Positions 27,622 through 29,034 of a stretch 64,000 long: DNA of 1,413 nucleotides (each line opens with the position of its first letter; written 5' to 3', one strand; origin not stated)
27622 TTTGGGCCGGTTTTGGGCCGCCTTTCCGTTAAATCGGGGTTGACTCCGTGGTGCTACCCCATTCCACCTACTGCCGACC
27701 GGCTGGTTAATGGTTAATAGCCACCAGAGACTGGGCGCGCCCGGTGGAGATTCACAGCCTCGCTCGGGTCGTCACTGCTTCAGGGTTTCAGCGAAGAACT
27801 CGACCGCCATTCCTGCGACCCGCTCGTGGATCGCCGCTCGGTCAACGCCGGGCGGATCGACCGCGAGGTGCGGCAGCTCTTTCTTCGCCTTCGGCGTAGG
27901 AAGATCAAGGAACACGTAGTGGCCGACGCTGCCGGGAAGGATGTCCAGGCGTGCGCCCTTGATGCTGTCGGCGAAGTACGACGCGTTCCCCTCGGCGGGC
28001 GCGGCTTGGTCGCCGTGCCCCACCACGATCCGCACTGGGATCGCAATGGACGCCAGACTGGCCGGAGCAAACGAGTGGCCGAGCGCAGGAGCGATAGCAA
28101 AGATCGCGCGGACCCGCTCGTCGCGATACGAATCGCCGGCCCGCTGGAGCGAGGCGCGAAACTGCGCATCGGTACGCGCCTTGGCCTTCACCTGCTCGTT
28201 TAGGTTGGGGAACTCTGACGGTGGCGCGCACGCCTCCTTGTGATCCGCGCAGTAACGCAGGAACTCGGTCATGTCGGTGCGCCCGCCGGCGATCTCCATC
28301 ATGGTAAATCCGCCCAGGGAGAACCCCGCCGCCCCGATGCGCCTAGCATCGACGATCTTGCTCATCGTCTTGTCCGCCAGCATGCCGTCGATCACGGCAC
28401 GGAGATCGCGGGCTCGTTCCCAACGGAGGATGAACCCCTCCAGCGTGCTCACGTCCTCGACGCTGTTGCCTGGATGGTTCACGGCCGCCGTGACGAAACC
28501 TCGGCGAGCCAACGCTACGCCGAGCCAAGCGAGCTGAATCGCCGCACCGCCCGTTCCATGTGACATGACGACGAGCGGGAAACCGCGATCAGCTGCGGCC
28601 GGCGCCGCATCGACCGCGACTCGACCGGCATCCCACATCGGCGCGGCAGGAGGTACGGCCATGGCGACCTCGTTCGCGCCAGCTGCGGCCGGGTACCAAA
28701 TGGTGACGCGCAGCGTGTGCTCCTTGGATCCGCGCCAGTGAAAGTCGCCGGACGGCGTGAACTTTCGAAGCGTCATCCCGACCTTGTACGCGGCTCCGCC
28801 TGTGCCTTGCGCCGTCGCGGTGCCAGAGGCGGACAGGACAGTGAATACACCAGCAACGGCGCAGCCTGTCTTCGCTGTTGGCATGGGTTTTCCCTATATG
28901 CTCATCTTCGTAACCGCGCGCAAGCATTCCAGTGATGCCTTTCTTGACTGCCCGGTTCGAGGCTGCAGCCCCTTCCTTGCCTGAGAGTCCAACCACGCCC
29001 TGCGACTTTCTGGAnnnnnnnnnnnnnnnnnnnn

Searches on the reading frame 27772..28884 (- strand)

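Call 81: search_protein_families(library=pfam, proteins=[window:27772-28884:-], max_evalue=0.001)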
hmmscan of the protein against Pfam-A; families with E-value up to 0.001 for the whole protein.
window:27772-28884:- (370 aa): 3 families
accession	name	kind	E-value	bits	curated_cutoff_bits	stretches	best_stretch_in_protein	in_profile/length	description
PF12740.14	PETase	-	1.1e-07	32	28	1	95-205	47-149/263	PET hydrolase-like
PF03403.19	PAF-AH_p_II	-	4.9e-06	25.8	20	1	99-141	97-139/372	Platelet-activating factor acetylhydrolase, isoform II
PF12146.15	Hydrolase_4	-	0.00029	20.6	27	0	104-210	6-106/239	Serine aminopeptidase, S33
